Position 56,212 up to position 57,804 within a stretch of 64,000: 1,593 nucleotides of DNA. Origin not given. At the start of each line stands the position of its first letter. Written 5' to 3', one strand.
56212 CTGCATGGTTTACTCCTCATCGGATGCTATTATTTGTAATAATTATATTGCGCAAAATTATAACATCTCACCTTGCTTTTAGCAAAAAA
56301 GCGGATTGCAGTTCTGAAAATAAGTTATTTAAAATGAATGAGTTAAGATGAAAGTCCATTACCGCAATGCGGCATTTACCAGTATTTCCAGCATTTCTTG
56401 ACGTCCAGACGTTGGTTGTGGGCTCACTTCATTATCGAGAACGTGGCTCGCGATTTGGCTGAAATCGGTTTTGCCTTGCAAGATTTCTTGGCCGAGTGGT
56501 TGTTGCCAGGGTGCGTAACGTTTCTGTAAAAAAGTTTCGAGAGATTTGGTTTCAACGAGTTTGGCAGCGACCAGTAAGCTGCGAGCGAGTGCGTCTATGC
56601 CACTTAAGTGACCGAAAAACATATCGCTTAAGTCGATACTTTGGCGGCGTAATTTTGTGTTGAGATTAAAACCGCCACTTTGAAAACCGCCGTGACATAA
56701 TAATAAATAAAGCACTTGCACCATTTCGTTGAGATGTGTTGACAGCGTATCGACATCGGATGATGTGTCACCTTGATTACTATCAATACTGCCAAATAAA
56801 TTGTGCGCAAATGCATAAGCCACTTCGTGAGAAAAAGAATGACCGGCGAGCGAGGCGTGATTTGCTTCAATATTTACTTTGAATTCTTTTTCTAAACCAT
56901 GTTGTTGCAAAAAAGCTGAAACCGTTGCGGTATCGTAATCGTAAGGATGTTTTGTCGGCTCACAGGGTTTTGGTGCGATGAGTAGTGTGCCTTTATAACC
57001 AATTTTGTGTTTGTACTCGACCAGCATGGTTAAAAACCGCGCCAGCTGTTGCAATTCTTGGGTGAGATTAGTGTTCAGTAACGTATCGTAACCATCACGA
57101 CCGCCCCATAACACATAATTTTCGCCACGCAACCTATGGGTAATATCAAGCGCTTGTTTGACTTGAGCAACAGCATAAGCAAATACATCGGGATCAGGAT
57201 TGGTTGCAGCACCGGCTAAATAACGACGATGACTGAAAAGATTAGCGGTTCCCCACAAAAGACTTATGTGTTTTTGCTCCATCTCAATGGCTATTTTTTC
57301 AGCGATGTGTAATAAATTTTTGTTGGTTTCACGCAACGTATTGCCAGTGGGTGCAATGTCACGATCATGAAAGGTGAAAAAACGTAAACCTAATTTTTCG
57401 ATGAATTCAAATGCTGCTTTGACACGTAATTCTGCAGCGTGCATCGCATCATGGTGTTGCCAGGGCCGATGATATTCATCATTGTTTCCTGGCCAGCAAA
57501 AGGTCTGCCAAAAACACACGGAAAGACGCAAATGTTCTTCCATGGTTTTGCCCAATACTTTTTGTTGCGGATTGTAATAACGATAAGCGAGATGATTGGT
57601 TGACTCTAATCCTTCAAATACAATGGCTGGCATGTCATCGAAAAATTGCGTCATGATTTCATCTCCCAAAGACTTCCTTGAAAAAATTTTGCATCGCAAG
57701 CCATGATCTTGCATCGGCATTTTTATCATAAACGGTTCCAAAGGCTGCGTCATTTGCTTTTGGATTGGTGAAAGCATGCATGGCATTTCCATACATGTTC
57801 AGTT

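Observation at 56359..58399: Xylose-isomerase pseudoenzyme in an apparent operon with icmH-icmF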

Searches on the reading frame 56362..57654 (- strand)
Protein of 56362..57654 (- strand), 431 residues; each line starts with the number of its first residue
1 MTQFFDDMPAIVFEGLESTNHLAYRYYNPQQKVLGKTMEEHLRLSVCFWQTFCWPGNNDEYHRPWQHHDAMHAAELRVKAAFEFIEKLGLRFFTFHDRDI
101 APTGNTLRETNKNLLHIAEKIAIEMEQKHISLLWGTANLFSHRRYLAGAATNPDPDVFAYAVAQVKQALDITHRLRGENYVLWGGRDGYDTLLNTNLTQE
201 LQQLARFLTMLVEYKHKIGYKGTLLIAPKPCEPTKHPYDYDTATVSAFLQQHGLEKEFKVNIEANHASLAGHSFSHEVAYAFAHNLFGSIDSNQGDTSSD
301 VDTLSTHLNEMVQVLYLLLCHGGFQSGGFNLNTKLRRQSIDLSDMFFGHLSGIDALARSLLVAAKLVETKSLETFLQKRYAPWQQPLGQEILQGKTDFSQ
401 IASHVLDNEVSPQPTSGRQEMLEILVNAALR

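Call 6: search_protein_families(library=pfam, proteins=[window:56362-57654:-], max_evalue=0.01)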
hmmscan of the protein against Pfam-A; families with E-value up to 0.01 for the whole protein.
window:56362-57654:- (431 aa): 1 family
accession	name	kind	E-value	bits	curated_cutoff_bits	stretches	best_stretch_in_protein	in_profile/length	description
PF01261.30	AP_endonuc_2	-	1.7e-07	31.7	31.1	1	82-273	1-168/249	Xylose isomerase-like TIM barrel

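Call 7: search_solved_structures(query=window:56362-57654:-, show_alignments=2)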
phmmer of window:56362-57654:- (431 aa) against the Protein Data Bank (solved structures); distinct sequences matched with E-value up to 0.001: 45.
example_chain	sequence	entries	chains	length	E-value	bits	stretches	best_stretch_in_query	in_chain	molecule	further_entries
1a0e_A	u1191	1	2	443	4.3e-138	463.9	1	3-428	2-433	XYLOSE ISOMERASE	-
1a0d_A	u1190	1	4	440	5.6e-133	447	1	4-429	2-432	XYLOSE ISOMERASE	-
1a0c_A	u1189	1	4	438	2.2e-132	445.1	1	3-428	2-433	XYLOSE ISOMERASE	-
6int_A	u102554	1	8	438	1e-120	406.7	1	4-427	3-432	Xylose isomerase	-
4xkm_A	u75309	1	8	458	1.1e-115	390.1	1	3-427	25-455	Xylose isomerase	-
5nh4_A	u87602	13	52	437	4.6e-113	381.4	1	3-426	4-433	Xylose isomerase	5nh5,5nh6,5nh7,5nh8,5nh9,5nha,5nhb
6t8f_A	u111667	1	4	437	4.6e-113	381.4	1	3-426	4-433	Xylose isomerase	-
5yn3_A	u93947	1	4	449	5e-113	381.3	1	3-426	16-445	Xylose isomerase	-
8yud_A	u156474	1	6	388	7.4e-21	77.7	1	65-293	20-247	Xylose isomerase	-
7dmm_A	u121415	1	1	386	8.6e-21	77.5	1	65-293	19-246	Xylose isomerase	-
3gnx_A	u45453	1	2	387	8.7e-21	77.4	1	65-293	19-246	Xylose isomerase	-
1gw9_A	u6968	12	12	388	8.7e-21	77.4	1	65-293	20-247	XYLOSE ISOMERASE | D-XYLOSE ISOMERASE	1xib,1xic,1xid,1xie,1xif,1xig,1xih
1bxb_A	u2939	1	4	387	9.1e-21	77.4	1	85-298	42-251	XYLOSE ISOMERASE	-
6n99_A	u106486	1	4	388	1.1e-20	77.1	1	65-293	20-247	Xylose isomerase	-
8wdg_A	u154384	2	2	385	1.3e-20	76.9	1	65-293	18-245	Xylose isomerase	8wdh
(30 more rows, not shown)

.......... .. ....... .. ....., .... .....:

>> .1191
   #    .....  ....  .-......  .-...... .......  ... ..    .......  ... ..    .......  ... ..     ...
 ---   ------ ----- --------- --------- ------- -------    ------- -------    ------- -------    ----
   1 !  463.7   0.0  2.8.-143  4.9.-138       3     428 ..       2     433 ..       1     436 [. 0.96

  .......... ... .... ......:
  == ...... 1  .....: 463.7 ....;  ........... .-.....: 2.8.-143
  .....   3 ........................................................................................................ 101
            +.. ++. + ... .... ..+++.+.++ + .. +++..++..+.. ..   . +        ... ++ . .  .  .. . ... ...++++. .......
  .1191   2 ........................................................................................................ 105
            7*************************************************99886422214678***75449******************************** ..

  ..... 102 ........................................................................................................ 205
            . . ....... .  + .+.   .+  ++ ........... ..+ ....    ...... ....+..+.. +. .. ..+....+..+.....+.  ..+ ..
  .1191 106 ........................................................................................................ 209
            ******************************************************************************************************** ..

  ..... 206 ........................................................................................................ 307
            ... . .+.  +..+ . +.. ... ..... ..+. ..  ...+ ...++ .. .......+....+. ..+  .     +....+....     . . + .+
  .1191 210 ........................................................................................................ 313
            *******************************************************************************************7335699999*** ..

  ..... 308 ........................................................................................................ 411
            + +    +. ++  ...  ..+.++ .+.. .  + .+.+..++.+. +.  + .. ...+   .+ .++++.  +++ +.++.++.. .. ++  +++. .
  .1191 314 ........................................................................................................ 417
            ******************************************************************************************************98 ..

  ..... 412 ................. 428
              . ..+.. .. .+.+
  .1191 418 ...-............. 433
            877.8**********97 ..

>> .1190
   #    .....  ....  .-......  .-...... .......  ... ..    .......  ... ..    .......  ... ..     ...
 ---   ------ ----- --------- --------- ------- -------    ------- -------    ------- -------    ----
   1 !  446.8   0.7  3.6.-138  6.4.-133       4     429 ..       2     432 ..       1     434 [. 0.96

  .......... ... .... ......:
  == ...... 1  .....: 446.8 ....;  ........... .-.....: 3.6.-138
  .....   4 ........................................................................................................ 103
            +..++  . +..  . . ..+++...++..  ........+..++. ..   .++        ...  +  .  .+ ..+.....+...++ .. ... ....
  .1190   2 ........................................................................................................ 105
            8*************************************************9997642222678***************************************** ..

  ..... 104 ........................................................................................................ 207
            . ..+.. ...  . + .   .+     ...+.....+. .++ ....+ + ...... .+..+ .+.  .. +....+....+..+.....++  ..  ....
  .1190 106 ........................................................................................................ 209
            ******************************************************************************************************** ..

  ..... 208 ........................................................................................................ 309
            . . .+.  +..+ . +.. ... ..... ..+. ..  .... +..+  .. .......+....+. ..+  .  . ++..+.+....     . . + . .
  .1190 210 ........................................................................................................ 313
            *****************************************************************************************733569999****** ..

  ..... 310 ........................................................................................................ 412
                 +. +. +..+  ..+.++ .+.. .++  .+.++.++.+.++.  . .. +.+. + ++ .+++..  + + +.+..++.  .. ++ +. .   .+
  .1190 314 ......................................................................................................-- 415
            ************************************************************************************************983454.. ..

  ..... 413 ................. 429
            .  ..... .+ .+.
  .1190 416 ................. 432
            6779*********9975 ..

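Call 8: search_protein_families(library=ncbifam, proteins=[window:56362-57654:-], max_evalue=0.01)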
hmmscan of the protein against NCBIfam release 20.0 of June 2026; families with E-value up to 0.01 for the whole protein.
window:56362-57654:- (431 aa): 5 families
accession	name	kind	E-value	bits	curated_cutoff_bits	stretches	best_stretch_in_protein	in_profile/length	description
NF003998.0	PRK05474.1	subfamily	1.4e-181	604.1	459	1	1-430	1-437/439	xylose isomerase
TIGR02630.1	xylose_isom_A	equivalog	1.3e-173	577.9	533.25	1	4-429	1-434/435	xylose isomerase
NF009115.0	PRK12465.1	subfamily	9.2e-124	413.6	888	1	3-430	11-443/445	xylose isomerase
TIGR02631.1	xylA_Arthro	equivalog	2.3e-28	99.3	447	1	86-298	42-250/382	xylose isomerase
TIGR02635.1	RhaI_grampos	equivalog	0.0017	17.4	531.35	1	127-300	80-247/378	L-rhamnose isomerase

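Call 9: find_homologous_proteins(query=window:56362-57654:-, max_evalue=1e-20)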
Query window:56362-57654:- (431 aa): 8000 proteins with E <= 1e-20 among 8000 candidates; the best 120 are listed.
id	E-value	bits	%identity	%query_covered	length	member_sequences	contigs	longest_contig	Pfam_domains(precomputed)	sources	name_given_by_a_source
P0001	1.4e-295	998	100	100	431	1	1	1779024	PF01261.31,PF27526.1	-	-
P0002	5.9e-215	732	71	100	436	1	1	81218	PF01261.31,PF27526.1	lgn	-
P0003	3.0e-207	707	70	100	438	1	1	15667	PF01261.31,PF27526.1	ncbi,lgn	ncbi:MAG: xylose isomerase [Gammaproteobacteria bacterium]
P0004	2.5e-205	700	69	100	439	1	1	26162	PF01261.31,PF27526.1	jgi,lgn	-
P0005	1.1e-204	698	70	100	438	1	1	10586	PF01261.31,PF27526.1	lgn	-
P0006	2.5e-203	694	69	100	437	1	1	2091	PF01261.31,PF27526.1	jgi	jgi:xylose isomerase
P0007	1.5e-202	691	69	100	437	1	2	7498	PF01261.31,PF27526.1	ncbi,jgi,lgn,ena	jgi:xylose isomerase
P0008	2.3e-202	691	68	100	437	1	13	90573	PF01261.31,PF27526.1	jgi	jgi:xylose isomerase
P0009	2.8e-202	690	68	100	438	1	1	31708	PF01261.31,PF27526.1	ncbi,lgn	-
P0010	2.7e-201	687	68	100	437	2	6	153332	PF01261.31,PF27526.1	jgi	jgi:xylose isomerase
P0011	6.7e-201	686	69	100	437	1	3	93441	PF01261.31,PF27526.1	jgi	jgi:xylose isomerase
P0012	3.8e-200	683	68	99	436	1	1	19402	PF01261.31,PF27526.1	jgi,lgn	-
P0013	1.1e-199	682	68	100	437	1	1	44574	PF01261.31,PF27526.1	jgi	jgi:xylose isomerase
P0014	2.3e-199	681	68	100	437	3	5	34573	PF01261.31,PF27526.1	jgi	jgi:xylose isomerase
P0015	3.8e-199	680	67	100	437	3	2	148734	PF01261.31,PF27526.1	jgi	jgi:xylose isomerase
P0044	1.4e-179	615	62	99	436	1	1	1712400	PF01261.31,PF27526.1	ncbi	ncbi:MAG: xylose isomerase [Gammaproteobacteria bacterium]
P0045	1.7e-179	615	64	98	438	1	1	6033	PF01261.31,PF27526.1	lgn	-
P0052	9.8e-177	606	62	98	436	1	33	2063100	PF01261.31,PF27526.1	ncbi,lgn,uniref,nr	ncbi:xylose isomerase [Coxiella burnetii]|uniref:xylose isomerase n=2 Tax=Coxiella burnetii TaxID=77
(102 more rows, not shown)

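Call 12: find_encoding_contigs(protein=P0001, flank=10000, max_places=3)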
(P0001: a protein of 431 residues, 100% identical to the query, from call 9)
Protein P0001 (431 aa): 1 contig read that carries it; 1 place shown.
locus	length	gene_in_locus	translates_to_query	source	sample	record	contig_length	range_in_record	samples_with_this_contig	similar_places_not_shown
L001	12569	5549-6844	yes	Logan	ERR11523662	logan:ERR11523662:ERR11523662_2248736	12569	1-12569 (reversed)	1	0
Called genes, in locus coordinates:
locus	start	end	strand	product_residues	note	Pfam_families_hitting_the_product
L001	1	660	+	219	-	?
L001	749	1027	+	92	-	PF27465:Fis_N, PF02954:HTH_8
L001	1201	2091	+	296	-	PF09850:DotU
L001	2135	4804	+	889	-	PF14331:IcmF-related_N, PF06761:IcmF-related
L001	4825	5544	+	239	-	PF01738:DLH, PF00326:Peptidase_S9 (faint), PF02230:Abhydrolase_2 (weak)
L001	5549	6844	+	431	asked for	PF01261:AP_endonuc_2 (weak), PF27526:XylA2_C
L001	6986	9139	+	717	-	PF13637:Ank_4 (faint), PF00023:Ank (faint), PF13606:Ank_3 (faint), PF13857:Ank_5 (faint), PF12796:Ank_2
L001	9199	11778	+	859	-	PF00023:Ank (faint), PF13606:Ank_3 (faint), PF13857:Ank_5 (faint), PF12796:Ank_2, PF13637:Ank_4 (weak)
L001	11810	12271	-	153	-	PF11008:DUF2846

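Call 13: find_encoding_contigs(protein=P0002, flank=10000, max_places=3)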
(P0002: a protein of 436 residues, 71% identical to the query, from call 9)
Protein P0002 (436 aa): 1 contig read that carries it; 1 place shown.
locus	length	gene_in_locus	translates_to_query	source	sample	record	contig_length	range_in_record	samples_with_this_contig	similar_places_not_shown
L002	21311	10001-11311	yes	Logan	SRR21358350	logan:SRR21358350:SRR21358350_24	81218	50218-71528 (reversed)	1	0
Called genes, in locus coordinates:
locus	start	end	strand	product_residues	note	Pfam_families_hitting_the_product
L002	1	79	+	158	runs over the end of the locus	PF00364:Biotin_lipoyl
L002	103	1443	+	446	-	PF00289:Biotin_carb_N, PF02222:ATP-grasp, PF02655:ATP-grasp_3 (weak), PF02786:CPSase_L_D2, PF07478:Dala_Dala_lig_C, PF02785:Biotin_carb_C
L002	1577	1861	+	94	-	PF27465:Fis_N, PF02954:HTH_8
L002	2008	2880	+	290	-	PF09850:DotU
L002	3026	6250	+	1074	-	PF14331:IcmF-related_N, PF06761:IcmF-related, PF21070:IcmF_helical, PF06744:IcmF_C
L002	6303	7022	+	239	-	PF01738:DLH, PF00326:Peptidase_S9 (faint), PF02230:Abhydrolase_2 (weak)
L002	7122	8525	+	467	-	PF00083:Sugar_tr, PF07690:MFS_1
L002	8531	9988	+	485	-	PF00370:FGGY_N, PF02782:FGGY_C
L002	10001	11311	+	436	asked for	PF01261:AP_endonuc_2, PF27526:XylA2_C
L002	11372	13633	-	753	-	PF25487:ETR1_N, PF00989:PAS, PF08448:PAS_4, PF13426:PAS_9, PF08447:PAS_3, PF00512:HisKA, PF02518:HATPase_c, PF00072:Response_reg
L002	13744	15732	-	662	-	-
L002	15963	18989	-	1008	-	-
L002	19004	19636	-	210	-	-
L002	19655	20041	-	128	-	-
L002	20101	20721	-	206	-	-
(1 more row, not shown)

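Call 14: find_related_loci(query=window:56362-57654:-, collection=genome_contigs, flank=10000)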
Query window:56362-57654:- (431 aa) in genome_contigs; peptide patterns used: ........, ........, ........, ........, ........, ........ (x = any residue, [..] = any of these).
600 stretches matched a pattern (row limit reached: there are more); 592 encode a relative of the query (tblastn E <= 1e-3); the best 80 are kept; 80 distinct loci.
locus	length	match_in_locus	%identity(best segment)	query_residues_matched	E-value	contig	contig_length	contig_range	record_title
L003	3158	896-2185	61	1-423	0e+0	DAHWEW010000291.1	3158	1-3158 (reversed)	MAG TPA_asm: Legionellaceae bacterium isolate clean916 NODE_291_length_3158_cov_2.685167, whole genome shotgun sequence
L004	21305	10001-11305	57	1-427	8e-164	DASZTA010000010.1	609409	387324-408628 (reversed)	MAG TPA_asm: Polyangiaceae bacterium isolate SMAG_U6064 k141_628944, whole genome shotgun sequence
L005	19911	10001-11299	55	3-427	2e-163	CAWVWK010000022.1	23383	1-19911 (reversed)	MAG TPA_asm: uncultured Colwellia sp. isolate ERR3589584_binner12_70 genome assembly, contig: ERZ7462831.1281, whole gen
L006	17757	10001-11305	56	1-427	2e-163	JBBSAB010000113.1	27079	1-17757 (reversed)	MAG: Polyangiales bacterium isolate La6_concoct.130 La6_concoct.130_K_528044_L_27079_cov_27.9559, whole genome shotgun s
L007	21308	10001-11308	56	4-431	3e-163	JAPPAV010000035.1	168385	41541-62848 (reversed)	MAG: Gammaproteobacteria bacterium isolate IRC1_bin_7 NODE_76_length_168385_cov_11.1541, whole genome shotgun sequence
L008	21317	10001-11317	56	1-431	1e-162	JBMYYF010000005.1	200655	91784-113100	MAG: Alphaproteobacteria bacterium isolate ME_XS_2208_bin_48 ME_XS_2208_bin_48_4, whole genome shotgun sequence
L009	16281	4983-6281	55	3-427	3e-162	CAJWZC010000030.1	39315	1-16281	MAG TPA_asm: uncultured Colwellia sp. isolate ERR599125_bin.16_MetaBAT_v2.12.1_MAG genome assembly, contig: NODE_128_len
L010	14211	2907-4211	55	1-427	3e-162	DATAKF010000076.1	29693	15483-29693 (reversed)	MAG TPA_asm: Polyangiaceae bacterium isolate SMAG_U6931 k141_16293, whole genome shotgun sequence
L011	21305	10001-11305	55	1-427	1e-161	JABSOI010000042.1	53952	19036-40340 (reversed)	MAG: Alteromonadaceae bacterium isolate DT_4 DT-Alteromonadaceae-1_scaffold_43, whole genome shotgun sequence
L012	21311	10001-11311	54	1-430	2e-161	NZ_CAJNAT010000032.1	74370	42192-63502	Paraburkholderia domus strain LMG 31832 isolate LMG 31832, whole genome shotgun sequence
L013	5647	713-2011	55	1-427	2e-163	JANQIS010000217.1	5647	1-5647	MAG: Gammaproteobacteria bacterium isolate PL24a_bin.61 k99_5513251, whole genome shotgun sequence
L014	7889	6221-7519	55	3-427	1e-161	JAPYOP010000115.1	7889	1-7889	MAG: Colwellia sp. isolate MOW.maxbin2.007 MOW_7896_length_7889_cov_210.069441, whole genome shotgun sequence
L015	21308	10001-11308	56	4-431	3e-161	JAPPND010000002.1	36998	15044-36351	MAG: Gammaproteobacteria bacterium isolate RHO3_bin_63 NODE_2203_length_36998_cov_29.670005, whole genome shotgun sequen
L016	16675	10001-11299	55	3-427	9e-161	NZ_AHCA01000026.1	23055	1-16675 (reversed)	Pseudoalteromonas haloplanktis ATCC 14393 Phal_ctg026, whole genome shotgun sequence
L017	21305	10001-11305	55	1-430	2e-160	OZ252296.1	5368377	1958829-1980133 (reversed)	MAG: Inquilinaceae bacterium isolate 8c5b4bd8-3f7a-4eba-a8aa-c6be87d0db72 genome assembly, chromosome: 1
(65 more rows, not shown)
